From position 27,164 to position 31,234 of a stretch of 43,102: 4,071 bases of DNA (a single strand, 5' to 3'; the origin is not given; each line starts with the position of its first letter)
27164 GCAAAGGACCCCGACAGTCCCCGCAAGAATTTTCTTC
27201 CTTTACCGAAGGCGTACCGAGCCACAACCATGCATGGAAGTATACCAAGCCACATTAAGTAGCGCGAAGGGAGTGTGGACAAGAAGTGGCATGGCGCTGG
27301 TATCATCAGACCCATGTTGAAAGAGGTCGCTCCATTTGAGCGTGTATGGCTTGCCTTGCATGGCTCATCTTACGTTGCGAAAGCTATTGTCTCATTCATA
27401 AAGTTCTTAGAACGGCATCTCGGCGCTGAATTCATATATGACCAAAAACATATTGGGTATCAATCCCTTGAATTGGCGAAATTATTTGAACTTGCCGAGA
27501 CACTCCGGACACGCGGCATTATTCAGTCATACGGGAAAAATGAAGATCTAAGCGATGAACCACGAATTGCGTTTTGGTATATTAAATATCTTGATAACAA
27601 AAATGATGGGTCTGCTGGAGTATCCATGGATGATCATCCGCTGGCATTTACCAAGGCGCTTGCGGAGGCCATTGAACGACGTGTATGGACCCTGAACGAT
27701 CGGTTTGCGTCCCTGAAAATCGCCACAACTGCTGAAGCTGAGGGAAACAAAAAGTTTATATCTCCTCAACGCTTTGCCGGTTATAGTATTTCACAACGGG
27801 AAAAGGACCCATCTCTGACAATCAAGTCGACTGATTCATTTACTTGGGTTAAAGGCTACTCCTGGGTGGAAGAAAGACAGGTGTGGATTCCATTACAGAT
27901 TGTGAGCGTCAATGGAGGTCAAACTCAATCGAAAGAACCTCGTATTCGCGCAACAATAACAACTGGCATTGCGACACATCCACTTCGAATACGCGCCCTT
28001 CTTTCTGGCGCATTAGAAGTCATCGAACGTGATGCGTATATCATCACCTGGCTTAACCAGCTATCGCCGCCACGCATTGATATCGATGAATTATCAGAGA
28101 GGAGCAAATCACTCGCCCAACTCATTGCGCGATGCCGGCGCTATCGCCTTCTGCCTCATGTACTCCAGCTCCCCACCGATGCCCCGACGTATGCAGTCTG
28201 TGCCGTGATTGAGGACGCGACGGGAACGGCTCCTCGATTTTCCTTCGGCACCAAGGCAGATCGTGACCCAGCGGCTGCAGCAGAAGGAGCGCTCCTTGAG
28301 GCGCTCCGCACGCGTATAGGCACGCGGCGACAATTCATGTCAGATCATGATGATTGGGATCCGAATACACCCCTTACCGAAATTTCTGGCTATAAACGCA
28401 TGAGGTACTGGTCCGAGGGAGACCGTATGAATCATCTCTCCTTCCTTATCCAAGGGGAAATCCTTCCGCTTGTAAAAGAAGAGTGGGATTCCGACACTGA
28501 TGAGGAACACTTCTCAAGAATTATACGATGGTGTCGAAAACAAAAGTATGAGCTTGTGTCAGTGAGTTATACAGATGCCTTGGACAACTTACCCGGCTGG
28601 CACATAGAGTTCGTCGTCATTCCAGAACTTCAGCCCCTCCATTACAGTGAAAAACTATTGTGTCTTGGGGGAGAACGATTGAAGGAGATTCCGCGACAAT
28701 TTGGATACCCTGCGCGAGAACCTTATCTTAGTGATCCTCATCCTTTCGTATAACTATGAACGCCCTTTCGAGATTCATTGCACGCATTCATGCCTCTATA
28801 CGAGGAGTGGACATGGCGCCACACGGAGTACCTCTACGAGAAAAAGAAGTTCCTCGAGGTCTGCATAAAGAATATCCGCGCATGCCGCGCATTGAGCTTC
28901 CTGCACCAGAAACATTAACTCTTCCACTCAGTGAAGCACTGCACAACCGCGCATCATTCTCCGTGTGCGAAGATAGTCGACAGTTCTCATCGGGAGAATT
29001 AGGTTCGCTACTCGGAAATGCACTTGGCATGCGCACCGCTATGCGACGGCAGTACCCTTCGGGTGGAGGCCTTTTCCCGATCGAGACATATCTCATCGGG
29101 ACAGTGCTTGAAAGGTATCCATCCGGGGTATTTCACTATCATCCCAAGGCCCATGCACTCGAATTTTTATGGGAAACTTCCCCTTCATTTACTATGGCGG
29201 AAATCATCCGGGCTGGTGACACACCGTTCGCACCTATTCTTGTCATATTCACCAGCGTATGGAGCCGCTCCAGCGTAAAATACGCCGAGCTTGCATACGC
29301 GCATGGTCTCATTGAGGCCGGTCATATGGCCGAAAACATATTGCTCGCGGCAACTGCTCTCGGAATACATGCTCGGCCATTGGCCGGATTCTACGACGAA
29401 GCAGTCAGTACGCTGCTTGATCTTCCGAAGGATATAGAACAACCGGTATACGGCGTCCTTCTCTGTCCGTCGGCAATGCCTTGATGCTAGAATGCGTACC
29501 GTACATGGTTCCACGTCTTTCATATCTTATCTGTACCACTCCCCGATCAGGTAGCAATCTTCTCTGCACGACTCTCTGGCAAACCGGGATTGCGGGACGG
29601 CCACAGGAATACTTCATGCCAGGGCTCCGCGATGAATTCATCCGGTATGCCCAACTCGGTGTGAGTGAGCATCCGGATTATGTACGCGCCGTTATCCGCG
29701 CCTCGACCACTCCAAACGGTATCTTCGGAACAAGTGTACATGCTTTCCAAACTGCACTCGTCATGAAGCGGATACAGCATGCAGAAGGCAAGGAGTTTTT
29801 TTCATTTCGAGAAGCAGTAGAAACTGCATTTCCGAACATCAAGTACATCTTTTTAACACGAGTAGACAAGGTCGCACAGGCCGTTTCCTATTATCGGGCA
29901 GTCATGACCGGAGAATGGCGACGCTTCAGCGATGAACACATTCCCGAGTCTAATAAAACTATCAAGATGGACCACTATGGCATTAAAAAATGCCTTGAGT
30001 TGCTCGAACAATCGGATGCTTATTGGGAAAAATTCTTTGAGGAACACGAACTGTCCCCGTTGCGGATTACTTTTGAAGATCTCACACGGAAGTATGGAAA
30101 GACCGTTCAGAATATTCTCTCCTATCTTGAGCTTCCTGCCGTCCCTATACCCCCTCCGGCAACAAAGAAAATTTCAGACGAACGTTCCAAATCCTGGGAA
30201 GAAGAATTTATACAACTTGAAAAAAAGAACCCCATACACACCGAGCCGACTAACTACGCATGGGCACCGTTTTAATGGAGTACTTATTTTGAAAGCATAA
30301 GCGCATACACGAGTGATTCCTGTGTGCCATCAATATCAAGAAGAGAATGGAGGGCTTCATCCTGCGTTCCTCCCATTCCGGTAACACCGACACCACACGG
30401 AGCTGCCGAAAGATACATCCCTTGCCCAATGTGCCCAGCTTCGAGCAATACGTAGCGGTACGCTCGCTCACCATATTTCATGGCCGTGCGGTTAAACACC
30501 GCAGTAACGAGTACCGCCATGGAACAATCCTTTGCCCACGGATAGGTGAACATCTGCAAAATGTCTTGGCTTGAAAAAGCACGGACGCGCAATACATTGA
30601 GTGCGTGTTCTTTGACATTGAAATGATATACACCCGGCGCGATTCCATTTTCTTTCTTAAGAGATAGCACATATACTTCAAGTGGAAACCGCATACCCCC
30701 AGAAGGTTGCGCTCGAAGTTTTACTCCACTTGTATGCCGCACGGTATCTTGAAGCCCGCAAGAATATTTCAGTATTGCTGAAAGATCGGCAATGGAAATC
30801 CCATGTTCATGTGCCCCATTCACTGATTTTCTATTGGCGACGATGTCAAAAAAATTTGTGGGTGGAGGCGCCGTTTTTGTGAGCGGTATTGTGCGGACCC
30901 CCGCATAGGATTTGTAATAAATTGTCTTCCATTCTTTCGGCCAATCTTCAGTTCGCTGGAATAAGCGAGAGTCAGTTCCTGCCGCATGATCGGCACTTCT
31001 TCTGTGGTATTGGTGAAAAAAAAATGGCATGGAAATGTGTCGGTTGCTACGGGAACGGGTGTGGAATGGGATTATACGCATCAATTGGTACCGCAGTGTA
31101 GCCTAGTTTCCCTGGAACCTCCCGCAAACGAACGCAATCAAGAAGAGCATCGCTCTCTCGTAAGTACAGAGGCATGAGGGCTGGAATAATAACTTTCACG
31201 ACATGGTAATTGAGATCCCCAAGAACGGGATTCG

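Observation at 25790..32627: RiPP-like cluster in a CPR bacterium: membrane-targeted Cys/Ser-rich precursor, two YcaO/SagB pairs and a sulfotransferase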

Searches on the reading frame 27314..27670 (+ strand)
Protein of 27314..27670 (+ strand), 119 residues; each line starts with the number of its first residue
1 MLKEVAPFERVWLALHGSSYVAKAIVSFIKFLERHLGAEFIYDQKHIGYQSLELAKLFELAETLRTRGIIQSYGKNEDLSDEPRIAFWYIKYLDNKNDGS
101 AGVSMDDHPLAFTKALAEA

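Call 39: search_protein_families(library=pfam, proteins=[window:27314-27670:+], max_evalue=10)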
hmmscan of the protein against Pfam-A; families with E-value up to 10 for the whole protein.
window:27314-27670:+ (119 aa): 2 families
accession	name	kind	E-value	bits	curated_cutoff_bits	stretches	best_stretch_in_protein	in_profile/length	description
PF10357.16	WH_KIN17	-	0.022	15.1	25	1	37-98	37-89/119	KIN17 WH-like domain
PF16822.11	ALGX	-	0.13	12.4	26.5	1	13-53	204-244/268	SGNH hydrolase-like domain, acetyltransferase AlgX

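Call 71: predict_structure(alignment_id=A5)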
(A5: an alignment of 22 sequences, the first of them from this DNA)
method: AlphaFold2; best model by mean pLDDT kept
length: 112 residues; sequences in the alignment: 22
mean_pLDDT: 86.3   pTM: 0.55
mean pLDDT of the five models: 86.3, 85.0, 84.0, 82.2, 81.0
residues with pLDDT >= 90: 53; 70-90: 51; 50-70: 8; < 50: 0
segments of 3 or more residues with pLDDT < 50: none
pLDDT, mean of each block of 10 residues (from residue 1): 81 86 94 95 72 83 93 84 86 84 89 90
secondary structure, 60 per line:
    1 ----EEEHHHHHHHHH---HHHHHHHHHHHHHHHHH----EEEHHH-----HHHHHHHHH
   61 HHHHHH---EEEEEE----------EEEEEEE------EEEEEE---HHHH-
elements in order: E5-7 H8-16 H20-36 E41-43 H52-66 E70-75 E86-92 E99-104 H108-111

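Call 74: fold_search(model_id=the predicted structure, library=pdb)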
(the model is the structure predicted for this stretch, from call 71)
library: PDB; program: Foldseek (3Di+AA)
matches with E <= 10: 234; with E <= 0.001: 0
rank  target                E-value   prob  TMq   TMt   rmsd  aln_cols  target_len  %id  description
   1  3f6g_B                2.4e-01  0.72  0.29  0.29   5.6        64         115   19  Crystal structure of the regulatory domain of LiCMS in complexed with isoleucine - type II (released 2009-04-21)
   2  8dg7_K                3.4e-01  0.44  0.29  0.20   4.5        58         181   16  Structural Basis of MicroRNA Biogenesis by Dicer-1 and Its Partner Protein Loqs-PB - complex III (released 2022-11-16)
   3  7u66_G                5.6e-01  0.47  0.34  0.42   4.0        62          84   18  Structure of E. coli dGTPase bound to T7 bacteriophage protein Gp1.2 and dGTP (released 2022-08-31)
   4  4dkk                  5.6e-01  0.25  0.33  0.34  10.0        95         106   19  The X-ray Crystal Structure of the Human STAU1 SSM-'RBD'5 Domain-Swapped Dimer (released 2013-03-20)
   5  8zdb_p                7.7e-01  0.15  0.28  0.12  12.4       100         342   13  Cryo-EM structure of the human ubiquitylated 40S ribosome with RIOK3 (released 2025-02-12)
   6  4q85_B                8.8e-01  0.54  0.35  0.09   3.6        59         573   10  YcaO with Non-hydrolyzable ATP (AMPCPP) Bound (released 2014-08-13)
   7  5li2_A                9.4e-01  0.18  0.30  0.10  12.8        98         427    8  bacteriophage phi812K1-420 tail sheath and tail tube protein in native tail (released 2017-07-19)
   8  8dga_K                1.0e+00  0.41  0.32  0.22   4.1        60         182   17  Structural Basis of MicroRNA Biogenesis by Dicer-1 and Its Partner Protein Loqs-PB - complex IV (released 2022-11-16)
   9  4q85_E                1.1e+00  0.47  0.35  0.09   3.6        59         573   10  YcaO with Non-hydrolyzable ATP (AMPCPP) Bound (released 2014-08-13)
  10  1t4o_A                1.1e+00  0.33  0.32  0.40   4.4        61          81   10  Crystal structure of rnt1p dsRBD (released 2004-06-22)
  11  4wyq_B                1.1e+00  0.44  0.33  0.45   3.5        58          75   14  Crystal structure of the Dicer-TRBP interface (released 2014-12-17)
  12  4q85_H                1.2e+00  0.44  0.35  0.09   3.6        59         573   10  YcaO with Non-hydrolyzable ATP (AMPCPP) Bound (released 2014-08-13)
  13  8zdc_p                1.2e+00  0.10  0.24  0.09  14.7        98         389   11  Cryo-EM structure of the human ubiquitylated pre-40S ribosome with RIOK3 (released 2025-02-12)
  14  2lru_MODEL_1_A        1.3e+00  0.33  0.24  0.27   4.1        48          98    8  Solution Structure of the WNK1 Autoinhibitory Domain (released 2012-05-23)
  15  3hpz_A                1.3e+00  0.28  0.26  0.06   5.4        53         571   15  Crystal structure of Mycobacterium tuberculosis LeuA complexed with bromopyruvate (released 2010-05-19)
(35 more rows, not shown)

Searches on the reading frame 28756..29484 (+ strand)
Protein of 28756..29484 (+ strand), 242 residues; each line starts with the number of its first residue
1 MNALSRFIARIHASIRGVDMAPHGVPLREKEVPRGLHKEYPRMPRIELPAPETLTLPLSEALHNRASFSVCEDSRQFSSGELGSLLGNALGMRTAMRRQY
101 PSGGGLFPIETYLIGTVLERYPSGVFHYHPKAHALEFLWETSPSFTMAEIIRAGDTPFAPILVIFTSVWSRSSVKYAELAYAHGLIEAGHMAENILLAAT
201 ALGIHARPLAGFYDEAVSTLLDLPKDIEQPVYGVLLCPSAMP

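Call 3: search_protein_families(library=pfam, proteins=[window:28756-29484:+], max_evalue=0.01)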
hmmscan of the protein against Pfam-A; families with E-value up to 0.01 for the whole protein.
window:28756-29484:+ (242 aa): 1 family
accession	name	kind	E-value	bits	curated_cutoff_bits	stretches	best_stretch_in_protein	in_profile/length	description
PF00881.29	Nitroreductase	-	7.2e-14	52.7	23.5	1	81-234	19-163/167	Nitroreductase family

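Call 4: search_protein_families(library=ncbifam, proteins=[window:28756-29484:+], max_evalue=0.01)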
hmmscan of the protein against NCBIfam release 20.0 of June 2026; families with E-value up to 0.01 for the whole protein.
window:28756-29484:+ (242 aa): 3 families
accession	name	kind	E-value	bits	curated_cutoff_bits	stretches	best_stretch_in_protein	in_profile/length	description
TIGR03605.1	antibiot_sagB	domain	8.8e-31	106.7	78.4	1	95-235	27-170/173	SagB family peptide dehydrogenase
TIGR04511.1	SagB_rel_DH_2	exception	4.5e-18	65.5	240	1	45-223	163-353/380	putative peptide maturation dehydrogenase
NF008033.1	PRK10765.1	equivalog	0.0019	17.7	223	1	170-236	91-157/240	oxygen-insensitive NADPH nitroreductase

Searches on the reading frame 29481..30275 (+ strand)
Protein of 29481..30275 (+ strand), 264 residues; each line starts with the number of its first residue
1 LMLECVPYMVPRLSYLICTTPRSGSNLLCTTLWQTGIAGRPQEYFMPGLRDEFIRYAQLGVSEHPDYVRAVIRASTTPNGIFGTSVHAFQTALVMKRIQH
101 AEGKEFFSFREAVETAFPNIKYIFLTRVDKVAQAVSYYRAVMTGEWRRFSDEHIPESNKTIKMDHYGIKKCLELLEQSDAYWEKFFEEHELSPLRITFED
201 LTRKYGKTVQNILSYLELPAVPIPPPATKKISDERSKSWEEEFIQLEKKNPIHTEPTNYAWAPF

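Call 3: search_protein_families(library=pfam, proteins=[window:29481-30275:+], max_evalue=0.01)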
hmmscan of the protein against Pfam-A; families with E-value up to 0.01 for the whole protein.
window:29481-30275:+ (264 aa): 3 families
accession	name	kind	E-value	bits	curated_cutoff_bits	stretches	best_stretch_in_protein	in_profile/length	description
PF09037.16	Sulphotransf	-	7e-44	150.6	22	1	14-243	1-241/244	Stf0 sulphotransferase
PF13469.12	Sulfotransfer_3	-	8.6e-08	33.1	27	1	17-219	4-213/216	Sulfotransferase family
PF00685.33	Sulfotransfer_1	-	7.8e-07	29.2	22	1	16-220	5-183/255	Sulfotransferase domain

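Call 4: search_protein_families(library=ncbifam, proteins=[window:29481-30275:+], max_evalue=0.01)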
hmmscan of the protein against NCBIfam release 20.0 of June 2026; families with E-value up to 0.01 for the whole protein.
window:29481-30275:+ (264 aa): 1 family
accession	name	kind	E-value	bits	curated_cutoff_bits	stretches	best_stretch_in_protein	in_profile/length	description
NF047724.1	TrhSuTaseStf0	equivalog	3.7e-42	144.4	400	2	66-245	75-252/261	trehalose 2-sulfotransferase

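Call 78: search_solved_structures(query=window:29484-30275:+, max_evalue=0.01, show_alignments=1)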
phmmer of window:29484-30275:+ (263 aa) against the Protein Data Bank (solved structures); distinct sequences matched with E-value up to 0.01: 1.
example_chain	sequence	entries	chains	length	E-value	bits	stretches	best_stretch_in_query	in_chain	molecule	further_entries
1tex_A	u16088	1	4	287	4.1e-20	75.7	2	34-243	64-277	Stf0 Sulfotransferase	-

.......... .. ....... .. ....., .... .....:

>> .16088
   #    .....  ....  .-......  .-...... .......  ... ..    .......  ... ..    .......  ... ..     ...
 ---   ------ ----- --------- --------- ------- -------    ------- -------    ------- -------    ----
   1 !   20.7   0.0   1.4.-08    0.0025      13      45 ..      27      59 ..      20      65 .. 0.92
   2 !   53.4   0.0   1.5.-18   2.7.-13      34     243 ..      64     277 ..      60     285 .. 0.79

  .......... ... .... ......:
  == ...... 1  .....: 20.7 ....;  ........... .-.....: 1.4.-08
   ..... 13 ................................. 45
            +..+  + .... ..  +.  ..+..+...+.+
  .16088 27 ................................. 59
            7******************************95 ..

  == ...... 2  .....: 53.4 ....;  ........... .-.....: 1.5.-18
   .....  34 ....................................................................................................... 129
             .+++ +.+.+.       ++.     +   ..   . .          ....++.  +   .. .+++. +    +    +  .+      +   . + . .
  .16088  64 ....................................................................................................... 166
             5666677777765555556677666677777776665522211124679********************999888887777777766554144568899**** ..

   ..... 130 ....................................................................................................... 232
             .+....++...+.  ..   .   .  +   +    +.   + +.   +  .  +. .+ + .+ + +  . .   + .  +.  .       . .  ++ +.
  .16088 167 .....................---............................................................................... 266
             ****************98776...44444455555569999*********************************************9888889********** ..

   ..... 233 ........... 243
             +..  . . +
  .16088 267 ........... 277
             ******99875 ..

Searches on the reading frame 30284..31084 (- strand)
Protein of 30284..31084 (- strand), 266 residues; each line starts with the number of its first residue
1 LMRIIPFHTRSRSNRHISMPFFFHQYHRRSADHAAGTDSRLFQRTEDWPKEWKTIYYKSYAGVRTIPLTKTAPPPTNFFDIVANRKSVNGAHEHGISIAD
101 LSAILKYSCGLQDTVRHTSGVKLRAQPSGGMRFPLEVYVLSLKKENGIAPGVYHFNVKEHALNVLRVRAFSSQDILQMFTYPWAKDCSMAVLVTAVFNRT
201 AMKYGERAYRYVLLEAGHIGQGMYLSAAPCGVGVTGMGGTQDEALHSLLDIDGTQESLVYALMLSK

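Call 3: search_protein_families(library=pfam, proteins=[window:30284-31084:-], max_evalue=0.01)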
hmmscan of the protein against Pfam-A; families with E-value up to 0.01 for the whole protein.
window:30284-31084:- (266 aa): 1 family
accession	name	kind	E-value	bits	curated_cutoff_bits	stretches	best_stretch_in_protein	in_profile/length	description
PF00881.29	Nitroreductase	-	9.2e-14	52.4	23.5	1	101-263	20-164/167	Nitroreductase family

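Call 4: search_protein_families(library=ncbifam, proteins=[window:30284-31084:-], max_evalue=0.01)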
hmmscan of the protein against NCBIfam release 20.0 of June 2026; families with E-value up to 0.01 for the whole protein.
window:30284-31084:- (266 aa): 2 families
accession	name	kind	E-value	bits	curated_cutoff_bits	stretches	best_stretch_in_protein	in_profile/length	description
TIGR03605.1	antibiot_sagB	domain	7.8e-36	123.2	78.4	1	99-265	3-172/173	SagB family peptide dehydrogenase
TIGR04511.1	SagB_rel_DH_2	exception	2.1e-23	83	240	1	73-258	169-360/380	putative peptide maturation dehydrogenase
